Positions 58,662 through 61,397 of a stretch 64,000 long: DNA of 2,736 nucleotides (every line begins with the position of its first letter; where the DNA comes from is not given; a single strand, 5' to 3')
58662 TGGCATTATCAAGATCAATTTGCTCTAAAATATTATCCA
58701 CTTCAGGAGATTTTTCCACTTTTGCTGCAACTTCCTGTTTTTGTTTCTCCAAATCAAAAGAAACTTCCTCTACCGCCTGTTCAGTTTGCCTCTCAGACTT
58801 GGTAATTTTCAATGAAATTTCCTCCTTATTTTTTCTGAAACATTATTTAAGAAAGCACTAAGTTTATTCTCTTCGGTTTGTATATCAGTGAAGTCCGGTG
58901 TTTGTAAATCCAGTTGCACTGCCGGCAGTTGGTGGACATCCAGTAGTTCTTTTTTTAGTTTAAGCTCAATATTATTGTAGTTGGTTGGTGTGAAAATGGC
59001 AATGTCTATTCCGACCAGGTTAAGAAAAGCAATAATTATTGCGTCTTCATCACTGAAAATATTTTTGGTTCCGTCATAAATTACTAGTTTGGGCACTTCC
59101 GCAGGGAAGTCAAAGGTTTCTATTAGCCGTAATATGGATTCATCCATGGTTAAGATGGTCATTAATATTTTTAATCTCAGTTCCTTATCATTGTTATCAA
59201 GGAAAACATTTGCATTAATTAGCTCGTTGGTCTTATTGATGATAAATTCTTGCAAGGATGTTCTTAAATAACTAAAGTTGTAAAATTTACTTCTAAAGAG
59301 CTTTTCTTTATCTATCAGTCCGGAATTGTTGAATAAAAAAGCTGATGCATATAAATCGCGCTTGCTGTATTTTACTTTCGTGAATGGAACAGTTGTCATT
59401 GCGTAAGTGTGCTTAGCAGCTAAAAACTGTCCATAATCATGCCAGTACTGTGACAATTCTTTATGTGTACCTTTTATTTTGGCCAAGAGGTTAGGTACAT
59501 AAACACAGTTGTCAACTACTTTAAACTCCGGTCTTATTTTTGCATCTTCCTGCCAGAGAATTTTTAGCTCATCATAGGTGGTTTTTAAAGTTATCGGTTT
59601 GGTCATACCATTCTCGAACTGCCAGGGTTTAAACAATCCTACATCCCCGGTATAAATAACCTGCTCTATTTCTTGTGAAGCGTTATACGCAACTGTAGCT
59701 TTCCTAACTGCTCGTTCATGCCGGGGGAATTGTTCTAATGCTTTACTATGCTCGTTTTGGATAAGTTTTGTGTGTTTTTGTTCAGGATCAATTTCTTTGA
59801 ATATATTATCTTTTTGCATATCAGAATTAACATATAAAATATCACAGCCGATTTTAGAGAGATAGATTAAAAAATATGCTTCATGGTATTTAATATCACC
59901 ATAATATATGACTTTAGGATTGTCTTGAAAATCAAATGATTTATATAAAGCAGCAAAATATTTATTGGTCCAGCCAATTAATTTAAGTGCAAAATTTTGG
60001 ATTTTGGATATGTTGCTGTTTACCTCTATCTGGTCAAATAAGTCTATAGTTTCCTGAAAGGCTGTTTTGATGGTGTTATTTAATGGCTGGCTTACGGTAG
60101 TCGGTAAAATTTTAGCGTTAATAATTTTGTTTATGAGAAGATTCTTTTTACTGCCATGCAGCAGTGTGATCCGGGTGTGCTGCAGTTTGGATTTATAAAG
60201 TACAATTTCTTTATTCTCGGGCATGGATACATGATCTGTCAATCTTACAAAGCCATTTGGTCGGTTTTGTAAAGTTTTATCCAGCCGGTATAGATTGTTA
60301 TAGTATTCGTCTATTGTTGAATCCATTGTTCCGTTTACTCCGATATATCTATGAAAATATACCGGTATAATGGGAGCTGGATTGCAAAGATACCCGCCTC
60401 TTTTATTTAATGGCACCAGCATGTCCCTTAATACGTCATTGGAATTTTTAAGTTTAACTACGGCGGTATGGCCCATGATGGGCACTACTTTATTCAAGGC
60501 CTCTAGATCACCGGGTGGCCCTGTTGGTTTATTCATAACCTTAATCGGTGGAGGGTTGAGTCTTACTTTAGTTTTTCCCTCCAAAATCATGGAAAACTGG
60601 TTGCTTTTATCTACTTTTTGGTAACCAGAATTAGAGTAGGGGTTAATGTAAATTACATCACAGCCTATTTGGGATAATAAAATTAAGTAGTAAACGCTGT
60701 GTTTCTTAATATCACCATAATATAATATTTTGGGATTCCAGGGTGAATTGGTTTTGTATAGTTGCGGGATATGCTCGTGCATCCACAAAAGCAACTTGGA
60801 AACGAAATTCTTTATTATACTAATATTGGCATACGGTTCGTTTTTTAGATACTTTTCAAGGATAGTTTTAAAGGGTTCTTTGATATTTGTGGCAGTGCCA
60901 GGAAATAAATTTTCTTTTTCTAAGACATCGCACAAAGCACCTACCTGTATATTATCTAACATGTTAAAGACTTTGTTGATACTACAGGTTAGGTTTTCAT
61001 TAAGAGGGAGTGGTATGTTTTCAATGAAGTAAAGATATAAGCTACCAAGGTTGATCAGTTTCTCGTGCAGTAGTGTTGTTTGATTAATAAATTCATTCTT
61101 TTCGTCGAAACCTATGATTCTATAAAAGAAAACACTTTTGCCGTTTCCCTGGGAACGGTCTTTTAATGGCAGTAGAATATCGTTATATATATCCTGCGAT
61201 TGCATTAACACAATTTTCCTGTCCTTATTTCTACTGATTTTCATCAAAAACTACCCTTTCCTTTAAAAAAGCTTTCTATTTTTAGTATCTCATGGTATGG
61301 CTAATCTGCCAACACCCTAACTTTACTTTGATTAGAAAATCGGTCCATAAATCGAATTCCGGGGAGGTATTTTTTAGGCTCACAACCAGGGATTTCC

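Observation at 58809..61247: TelA-coupled 812-aa protein built from a triplicated, uncharacterised module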

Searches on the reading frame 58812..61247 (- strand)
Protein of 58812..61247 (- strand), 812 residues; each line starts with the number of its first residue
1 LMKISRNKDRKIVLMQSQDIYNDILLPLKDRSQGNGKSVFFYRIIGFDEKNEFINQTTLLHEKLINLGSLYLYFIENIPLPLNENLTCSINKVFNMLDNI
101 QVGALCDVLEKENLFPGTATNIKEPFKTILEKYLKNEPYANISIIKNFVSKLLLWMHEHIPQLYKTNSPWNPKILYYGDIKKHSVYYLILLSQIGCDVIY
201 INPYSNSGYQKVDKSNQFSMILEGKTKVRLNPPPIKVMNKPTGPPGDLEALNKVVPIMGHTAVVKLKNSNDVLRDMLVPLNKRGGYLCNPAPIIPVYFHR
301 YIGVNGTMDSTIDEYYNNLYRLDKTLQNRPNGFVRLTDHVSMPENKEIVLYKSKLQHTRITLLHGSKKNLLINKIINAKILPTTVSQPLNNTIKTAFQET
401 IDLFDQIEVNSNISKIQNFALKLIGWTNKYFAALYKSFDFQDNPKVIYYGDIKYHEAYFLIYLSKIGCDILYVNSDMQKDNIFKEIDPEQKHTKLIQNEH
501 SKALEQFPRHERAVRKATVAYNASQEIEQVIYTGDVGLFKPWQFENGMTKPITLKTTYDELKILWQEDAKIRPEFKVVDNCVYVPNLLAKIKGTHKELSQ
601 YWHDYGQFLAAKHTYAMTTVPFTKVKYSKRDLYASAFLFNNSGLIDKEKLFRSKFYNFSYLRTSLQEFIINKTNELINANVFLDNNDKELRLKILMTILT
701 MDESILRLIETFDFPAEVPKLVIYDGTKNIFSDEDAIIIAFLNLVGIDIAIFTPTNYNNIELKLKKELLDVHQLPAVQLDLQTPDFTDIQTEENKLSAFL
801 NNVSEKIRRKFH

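Call 3: search_protein_families(library=pfam, proteins=[window:58812-61247:-], max_evalue=0.01)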
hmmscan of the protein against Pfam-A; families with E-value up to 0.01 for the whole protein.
window:58812-61247:- (812 aa): 1 family
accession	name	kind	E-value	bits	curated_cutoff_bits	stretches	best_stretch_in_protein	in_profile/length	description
PF14266.11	YceG_bac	-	1.5e-122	408.4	25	3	268-532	2-250/250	YceG domain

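Call 4: search_protein_families(library=ncbifam, proteins=[window:58812-61247:-], max_evalue=0.01)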
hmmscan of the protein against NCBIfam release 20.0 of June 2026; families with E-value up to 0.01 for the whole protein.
window:58812-61247:- (812 aa): 0 families

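Call 8: search_protein_families(library=padloc, proteins=[window:58812-61247:-], max_evalue=0.01)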
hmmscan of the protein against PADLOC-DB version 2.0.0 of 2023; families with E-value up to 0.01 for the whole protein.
window:58812-61247:- (812 aa): 0 families

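Call 9: find_homologous_proteins(query=window:58812-61247:-, max_evalue=0.00001)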
Query window:58812-61247:- (812 aa): 108 proteins with E <= 0.00001 among 6578 candidates.
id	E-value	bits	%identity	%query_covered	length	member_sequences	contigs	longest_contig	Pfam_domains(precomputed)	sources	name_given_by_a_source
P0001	0.0e+0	1836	100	100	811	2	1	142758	PF14266.12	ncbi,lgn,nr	ncbi:MAG: hypothetical protein FH756_14935 [Firmicutes bacterium]|nr:hypothetical protein [Bacillota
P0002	0.0e+0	1640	89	100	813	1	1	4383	PF14266.12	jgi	-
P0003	0.0e+0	1449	77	100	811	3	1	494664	PF14266.12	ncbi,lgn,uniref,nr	ncbi:Putative component of 'biosynthetic module' [Desulfotomaculum arcticum]|uniref:Putative compone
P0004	0.0e+0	1413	76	100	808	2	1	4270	PF14266.12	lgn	-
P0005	0.0e+0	1249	67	100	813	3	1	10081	PF14266.12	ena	-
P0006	0.0e+0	1237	67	100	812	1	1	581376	PF14266.12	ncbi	-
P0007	0.0e+0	1222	67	100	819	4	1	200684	PF14266.12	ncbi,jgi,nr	ncbi:MAG TPA: hypothetical protein DEF34_05825 [Desulfotomaculum sp.]|nr:hypothetical protein [Desul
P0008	0.0e+0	1222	67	100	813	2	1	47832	PF14266.12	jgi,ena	-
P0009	0.0e+0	1216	66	100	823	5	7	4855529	PF14266.12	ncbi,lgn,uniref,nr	ncbi:YceG family protein [Desulfoscipio gibsoniae]|uniref:Putative component of 'biosynthetic module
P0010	0.0e+0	1213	64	99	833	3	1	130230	PF14266.12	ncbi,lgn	ncbi:YceG family protein [Desulfoscipio gibsoniae]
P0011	0.0e+0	1194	64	100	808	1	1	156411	PF14266.12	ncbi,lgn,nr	ncbi:MAG: hypothetical protein FH758_10475 [Firmicutes bacterium]|nr:hypothetical protein [Bacillota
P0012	0.0e+0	1066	60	98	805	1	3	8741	PF14266.12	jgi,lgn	jgi:hypothetical protein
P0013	0.0e+0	1062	60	100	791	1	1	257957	PF14266.12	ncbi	ncbi:YceG family protein [Peptococcaceae bacterium 1198_IL3148]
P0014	0.0e+0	1016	58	100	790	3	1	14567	PF14266.12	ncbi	-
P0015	9.6e-207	707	44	97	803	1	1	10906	PF14266.12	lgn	-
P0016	8.8e-205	701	39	97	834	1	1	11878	PF14266.12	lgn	-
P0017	3.3e-204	699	43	97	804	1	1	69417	PF14266.12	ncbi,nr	ncbi:MAG: hypothetical protein H7Y18_01970 [Clostridiaceae bacterium]|nr:hypothetical protein [Clost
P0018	3.8e-203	695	42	96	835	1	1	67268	PF14266.12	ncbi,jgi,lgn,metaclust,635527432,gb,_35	metaclust:\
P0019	3.1e-200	686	42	97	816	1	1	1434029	PF14266.12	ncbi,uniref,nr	ncbi:YceG family protein [Clostridium ganghwense]|uniref:Putative component of 'biosynthetic module'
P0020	8.0e-196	671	40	96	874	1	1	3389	PF14266.12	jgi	jgi:hypothetical protein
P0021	1.6e-194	667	41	97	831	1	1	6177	PF14266.12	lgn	-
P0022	8.1e-194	664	44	95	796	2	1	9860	PF14266.12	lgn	-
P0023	1.1e-193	664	43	95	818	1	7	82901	PF14266.12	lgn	-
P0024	1.3e-193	664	42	97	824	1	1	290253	PF14266.12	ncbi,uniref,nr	ncbi:hypothetical protein OW763_11310 [Clostridium aestuarii]|uniref:Putative component of 'biosynth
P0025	2.4e-192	660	39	99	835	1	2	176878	PF14266.12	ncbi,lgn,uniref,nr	ncbi:hypothetical protein CLHOM_26680 [Clostridium homopropionicum DSM 5847]|uniref:Putative compone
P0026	3.2e-192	659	40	99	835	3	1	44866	PF14266.12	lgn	-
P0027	1.9e-190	653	42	99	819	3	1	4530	PF14266.12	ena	-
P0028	4.8e-190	652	40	97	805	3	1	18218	PF14266.12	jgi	jgi:hypothetical protein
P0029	6.2e-190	652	42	97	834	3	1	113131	PF14266.12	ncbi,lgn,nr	ncbi:YceG family protein [Desulfosporosinus hippei]|nr:YceG family protein [Desulfosporosinus hippei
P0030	2.1e-189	650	41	96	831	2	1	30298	PF14266.12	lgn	-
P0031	2.9e-189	649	38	99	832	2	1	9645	PF14266.12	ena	-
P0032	4.5e-189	649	42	97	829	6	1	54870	PF14266.12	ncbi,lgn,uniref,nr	ncbi:hypothetical protein E4K67_27205 [Desulfosporosinus fructosivorans]|uniref:Putative component o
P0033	7.9e-189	648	40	98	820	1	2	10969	PF14266.12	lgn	-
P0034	1.1e-188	648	39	99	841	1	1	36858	PF14266.12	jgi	jgi:hypothetical protein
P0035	3.3e-188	646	39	98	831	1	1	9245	PF14266.12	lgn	-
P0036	4.0e-188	646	37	97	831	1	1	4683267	PF14266.12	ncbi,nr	ncbi:YceG family protein [Clostridiaceae bacterium M8S5]|nr:YceG family protein [Clostridiaceae bact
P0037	9.0e-188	644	41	97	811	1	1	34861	PF14266.12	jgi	jgi:hypothetical protein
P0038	2.4e-187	643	40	97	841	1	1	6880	PF14266.12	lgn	-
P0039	3.1e-187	643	43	97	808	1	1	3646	PF14266.12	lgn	-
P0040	1.1e-186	641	38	99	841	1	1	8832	PF14266.12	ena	-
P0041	4.7e-186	639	41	97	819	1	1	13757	PF14266.12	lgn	-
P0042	5.0e-186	639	41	98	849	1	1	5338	PF14266.12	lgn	-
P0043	1.9e-184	633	41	96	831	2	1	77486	PF14266.12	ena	-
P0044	2.5e-184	633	40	96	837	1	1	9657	PF14266.12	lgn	-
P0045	3.1e-184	633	41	97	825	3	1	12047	PF14266.12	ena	-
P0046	5.4e-184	632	41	97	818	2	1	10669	PF14266.12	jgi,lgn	-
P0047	3.1e-183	629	40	97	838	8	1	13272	PF14266.12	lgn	-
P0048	3.7e-183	629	39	97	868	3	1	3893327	PF14266.12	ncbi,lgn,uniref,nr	ncbi:YceG family protein [Clostridium sp. MB40-C1]|uniref:YceG family protein n=1 Tax=Clostridium sp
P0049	5.3e-183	629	39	99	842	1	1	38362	PF14266.12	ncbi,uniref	ncbi:YceG family protein [Clostridium sp.]|uniref:YceG family protein n=1 Tax=Clostridium sp. TaxID=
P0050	7.0e-183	628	39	99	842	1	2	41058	PF14266.12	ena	-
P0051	7.1e-183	628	41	96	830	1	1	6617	PF14266.12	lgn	-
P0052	9.9e-183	628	40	97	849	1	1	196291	PF14266.12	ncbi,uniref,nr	ncbi:YceG family protein [Clostridium sp. ZS2-4]|uniref:YceG family protein n=1 Tax=Clostridium sp. 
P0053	1.2e-182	628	37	94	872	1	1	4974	PF14266.12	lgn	-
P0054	5.2e-182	625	41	97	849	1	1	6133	PF14266.12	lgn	-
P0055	2.1e-181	623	41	95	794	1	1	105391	PF14266.12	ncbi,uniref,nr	ncbi:hypothetical protein DP73_08500 [Desulfosporosinus sp. HMP52]|uniref:YceG family protein n=1 Ta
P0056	7.5e-181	622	39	97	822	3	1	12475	PF14266.12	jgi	-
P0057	7.6e-181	622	40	99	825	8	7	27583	PF14266.12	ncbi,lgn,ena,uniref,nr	ncbi:YceG family protein [Desulfosporosinus sp. BICA1-9]|uniref:YceG family protein n=1 Tax=Desulfos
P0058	9.6e-181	621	37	99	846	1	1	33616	PF14266.12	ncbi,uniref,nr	ncbi:YceG family protein [Clostridium algoriphilum]|uniref:YceG family protein n=1 Tax=Clostridium a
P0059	1.0e-180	621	40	97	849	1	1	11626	PF22728.2,PF14266.12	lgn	-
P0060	1.3e-180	621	39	99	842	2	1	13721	PF14266.12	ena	-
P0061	3.6e-180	619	40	98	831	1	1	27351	PF14266.12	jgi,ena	-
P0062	4.8e-180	619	40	97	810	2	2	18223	PF14266.12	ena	-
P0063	5.1e-180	619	38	97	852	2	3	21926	PF14266.12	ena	-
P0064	5.8e-180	619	40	96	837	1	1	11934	PF14266.12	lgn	-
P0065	1.1e-179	618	39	97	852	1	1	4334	PF14266.12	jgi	jgi:hypothetical protein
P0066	1.2e-179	618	38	99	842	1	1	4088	PF14266.12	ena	-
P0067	6.6e-179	615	41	97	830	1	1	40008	PF14266.12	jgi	-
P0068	8.2e-179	615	39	97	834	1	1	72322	PF14266.12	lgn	-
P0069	1.6e-178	614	42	96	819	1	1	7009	PF14266.12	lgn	-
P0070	3.7e-177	609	43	87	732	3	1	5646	PF14266.12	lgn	-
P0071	6.2e-177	609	40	99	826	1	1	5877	PF14266.12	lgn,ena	-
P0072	8.7e-177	608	39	95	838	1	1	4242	PF14266.12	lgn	-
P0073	2.8e-176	606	41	97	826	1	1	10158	PF14266.12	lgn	-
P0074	5.3e-176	606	39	95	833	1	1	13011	PF14266.12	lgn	-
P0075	7.8e-175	602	40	97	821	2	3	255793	PF14266.12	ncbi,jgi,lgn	-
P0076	8.0e-175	602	40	97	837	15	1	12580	PF14266.12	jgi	-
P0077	1.1e-174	601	38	99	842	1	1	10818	PF14266.12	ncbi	ncbi:YceG family protein [Clostridium sp.]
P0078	1.1e-171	591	39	96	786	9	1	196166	PF14266.12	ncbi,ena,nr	ncbi:MAG: hypothetical protein KID00_00030 [Clostridium argentinense]|nr:hypothetical protein [Clost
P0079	1.3e-170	588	39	99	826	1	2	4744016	PF14266.12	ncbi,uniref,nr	ncbi:YceG family protein [Clostridium estertheticum]|uniref:YceG family protein n=1 Tax=Clostridium 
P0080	3.5e-169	583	39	95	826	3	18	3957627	PF14266.12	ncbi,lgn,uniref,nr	ncbi:hypothetical protein BJV85_002585 [Clostridium acetobutylicum]|uniref:Uncharacterized protein w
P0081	2.4e-168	580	38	99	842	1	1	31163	PF14266.12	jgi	-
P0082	2.4e-168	580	37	97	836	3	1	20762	PF14266.12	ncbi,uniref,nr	ncbi:hypothetical protein Z968_10005 [Clostridium novyi A str. 4552]|uniref:Putative component of 'b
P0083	1.4e-167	578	38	99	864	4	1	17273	PF14266.12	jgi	jgi:hypothetical protein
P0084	2.2e-167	577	38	99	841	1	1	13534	PF14266.12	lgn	-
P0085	6.6e-167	576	37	97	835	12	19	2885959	PF14266.12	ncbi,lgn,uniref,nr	ncbi:YceG family protein [Clostridium botulinum]|uniref:Putative component of 'biosynthetic module' 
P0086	1.1e-165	571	38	99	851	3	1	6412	PF14266.12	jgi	jgi:hypothetical protein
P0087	1.8e-165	571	38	99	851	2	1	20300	PF14266.12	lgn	-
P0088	5.1e-165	569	38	99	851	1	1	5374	PF14266.12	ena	-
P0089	4.3e-164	566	38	99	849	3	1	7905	PF14266.12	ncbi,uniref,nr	ncbi:YceG family protein [Clostridium sp.]|uniref:YceG family protein n=1 Tax=Clostridium sp. TaxID=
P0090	7.9e-161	555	38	98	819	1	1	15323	PF14266.12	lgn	-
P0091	1.5e-160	555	37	99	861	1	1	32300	PF14266.12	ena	-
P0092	2.9e-160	554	39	97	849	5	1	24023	PF14266.12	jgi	-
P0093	4.3e-157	543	35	98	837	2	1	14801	PF14266.12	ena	-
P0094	1.0e-156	542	38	99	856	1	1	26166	PF14266.12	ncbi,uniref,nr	ncbi:YceG family protein [Clostridium lacusfryxellense]|uniref:YceG family protein n=1 Tax=Clostridi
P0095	3.0e-154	534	39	97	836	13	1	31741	PF14266.12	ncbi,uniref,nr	ncbi:YceG family protein [Clostridium novyi]|uniref:YceG family protein n=1 Tax=Clostridium novyi Ta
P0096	1.9e-94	336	38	57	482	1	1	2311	PF14266.12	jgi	-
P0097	8.0e-69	251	30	66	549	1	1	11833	PF14266.12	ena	-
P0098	1.0e-68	251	30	66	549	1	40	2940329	PF14266.12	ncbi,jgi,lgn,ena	jgi:hypothetical protein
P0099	1.2e-68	251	30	66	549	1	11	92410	PF14266.12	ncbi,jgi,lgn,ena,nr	ncbi:MAG: hypothetical protein GX370_12070 [Clostridia bacterium]|nr:hypothetical protein [Clostridi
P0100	2.1e-68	250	30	66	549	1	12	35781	PF14266.12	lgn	-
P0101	2.1e-65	240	30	63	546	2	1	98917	PF14266.12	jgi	jgi:hypothetical protein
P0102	2.6e-63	233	35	55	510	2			PF14266.12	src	-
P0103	3.9e-61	226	29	64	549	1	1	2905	PF14266.12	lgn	-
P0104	1.6e-58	217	28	63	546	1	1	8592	PF14266.12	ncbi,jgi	jgi:hypothetical protein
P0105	2.4e-46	177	28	66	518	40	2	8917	PF14266.12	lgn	-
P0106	3.1e-32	130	27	54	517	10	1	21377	PF14266.12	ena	-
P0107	7.5e-20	89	32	30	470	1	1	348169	PF13365.13,PF14266.12,PF00089.33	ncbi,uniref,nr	ncbi:serine protease [Clostridium ganghwense]|uniref:Trypsin-like peptidase domain-containing protei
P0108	2.5e-13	68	30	27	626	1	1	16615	PF13365.13,PF14266.12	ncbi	ncbi:MAG: YceG family protein [Clostridiales bacterium]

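Call 11: search_solved_structures(query=window:58812-61247:-, max_evalue=1)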
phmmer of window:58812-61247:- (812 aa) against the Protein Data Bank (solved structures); distinct sequences matched with E-value up to 1: 0.

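Call 17: find_related_loci(query=A1, collection=genome_contigs, flank=8000)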
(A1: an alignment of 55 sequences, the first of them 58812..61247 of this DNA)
Query A1 (812 aa) in genome_contigs; peptide patterns used: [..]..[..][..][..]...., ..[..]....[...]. (x = any residue, [..] = any of these).
356 stretches matched a pattern; 331 encode a relative of the query (tblastn E <= 1e-3); the best 80 are kept; 79 distinct loci.
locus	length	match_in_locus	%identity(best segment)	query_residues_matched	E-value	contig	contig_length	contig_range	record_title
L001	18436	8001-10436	97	1-812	0e+0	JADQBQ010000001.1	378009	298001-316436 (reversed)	MAG: Clostridiales bacterium isolate Soudan_19 NODE_8_length_378009_cov_472.234968, whole genome shotgun sequence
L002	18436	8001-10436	77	1-812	0e+0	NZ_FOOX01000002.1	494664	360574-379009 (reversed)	Desulfotruncus arcticus DSM 17038, whole genome shotgun sequence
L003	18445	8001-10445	67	1-812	0e+0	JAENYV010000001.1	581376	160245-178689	MAG: Dethiobacter alkaliphilus isolate BL5_bin.7 BL5_bin7_NODE_6_length_581376_cov_24.251844, whole genome shotgun seque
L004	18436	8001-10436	67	2-812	0e+0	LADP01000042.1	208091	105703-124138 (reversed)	MAG: Peptococcaceae bacterium BRH_c8a BRHa_1003047, whole genome shotgun sequence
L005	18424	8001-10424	64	2-812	0e+0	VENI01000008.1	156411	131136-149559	MAG: Bacillota bacterium isolate MES5 c_000000000116, whole genome shotgun sequence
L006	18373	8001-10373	59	1-811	0e+0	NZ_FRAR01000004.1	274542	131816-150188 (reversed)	Desulforamulus aeronauticus DSM 10349, whole genome shotgun sequence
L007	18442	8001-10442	67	1-812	0e+0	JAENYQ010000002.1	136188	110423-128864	MAG: Desulfotomaculum sp. isolate BL5_bin.2 BL5_bin2_NODE_63_length_136188_cov_14.199232, whole genome shotgun sequence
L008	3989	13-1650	60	12-811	0e+0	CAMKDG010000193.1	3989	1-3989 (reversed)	MAG: uncultured Desulfotomaculum sp. isolate SRR12377472_bin.7_metawrap_v1.3_MAG genome assembly, contig: SRR12377472_44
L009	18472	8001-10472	42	8-812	0e+0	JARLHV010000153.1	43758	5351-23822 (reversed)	MAG: Desulfosporosinus sp. isolate MAG_BO295 MetaBAT2_Bin_295_Oxic_k141_1889906, whole genome shotgun sequence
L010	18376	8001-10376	43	2-799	0e+0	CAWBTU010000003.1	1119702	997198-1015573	MAG: uncultured Clostridiaceae bacterium isolate MFD01299.bin.1.237 genome assembly, contig: contig_19967, whole genome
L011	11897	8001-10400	41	13-791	0e+0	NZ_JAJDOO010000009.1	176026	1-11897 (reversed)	Desulfosporosinus sp. SRJS8 NODE_9_length_176026_cov_44.382887, whole genome shotgun sequence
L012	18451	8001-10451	42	1-791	0e+0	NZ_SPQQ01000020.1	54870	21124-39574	Desulfosporosinus fructosivorans strain 63.6F NODE_20_length_54870_cov_40.066564, whole genome shotgun sequence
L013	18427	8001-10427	42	9-791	0e+0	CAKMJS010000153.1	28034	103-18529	uncultured Desulfosporosinus sp. isolate OKU5 genome assembly, contig: MEGAHIT_co_assembly_000000005795, whole genome sh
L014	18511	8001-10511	41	8-806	0e+0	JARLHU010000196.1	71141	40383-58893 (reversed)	MAG: Desulfosporosinus sp. isolate MAG_BO167 MetaBAT2_Bin_167_sub_Oxic_k141_1892318, whole genome shotgun sequence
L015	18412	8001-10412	42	7-789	0e+0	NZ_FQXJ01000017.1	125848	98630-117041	Desulfosporosinus lacus DSM 15449, whole genome shotgun sequence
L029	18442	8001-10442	41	5-801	0e+0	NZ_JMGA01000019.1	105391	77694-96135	Desulfosporosinus sp. HMP52 Desulfosporosinus_HMP51_contig_19, whole genome shotgun sequence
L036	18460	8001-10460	39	16-782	4e-179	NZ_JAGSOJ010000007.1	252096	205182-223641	Oceanirhabdus seepicola strain ZWT Scaffold7, whole genome shotgun sequence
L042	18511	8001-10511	39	4-803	6e-173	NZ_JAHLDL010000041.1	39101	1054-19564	Clostridium bowmanii strain DSM 14206 contig00041, whole genome shotgun sequence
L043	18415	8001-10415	42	11-801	0e+0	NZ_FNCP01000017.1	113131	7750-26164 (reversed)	Desulfosporosinus hippei DSM 8344, whole genome shotgun sequence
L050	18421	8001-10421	43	7-791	0e+0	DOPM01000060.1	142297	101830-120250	MAG TPA_asm: Desulfosporosinus sp. isolate UBA8487 contig_148, whole genome shotgun sequence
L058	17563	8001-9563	46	12-801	3e-144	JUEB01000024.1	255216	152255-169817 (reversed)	MAG: Peptococcaceae bacterium BICA1-7 BICA1a_1157151, whole genome shotgun sequence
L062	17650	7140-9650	39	4-803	9e-170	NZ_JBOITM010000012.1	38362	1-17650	MAG: Clostridium sp. isolate Enrichment3 NODE_125_length_38362_cov_12.144135, whole genome shotgun sequence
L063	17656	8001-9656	42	14-811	2e-132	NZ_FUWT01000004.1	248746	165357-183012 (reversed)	Clostridium tetani strain ATCC 19406, whole genome shotgun sequence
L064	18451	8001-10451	40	3-801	0e+0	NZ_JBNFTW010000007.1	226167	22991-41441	Desulfosporosinus sp. SYSU MS00001 NODE_7_length_226167_cov_32.285419, whole genome shotgun sequence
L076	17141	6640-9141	37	14-803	2e-167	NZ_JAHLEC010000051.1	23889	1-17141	Clostridium psychrophilum strain DSM 14207 contig00051, whole genome shotgun sequence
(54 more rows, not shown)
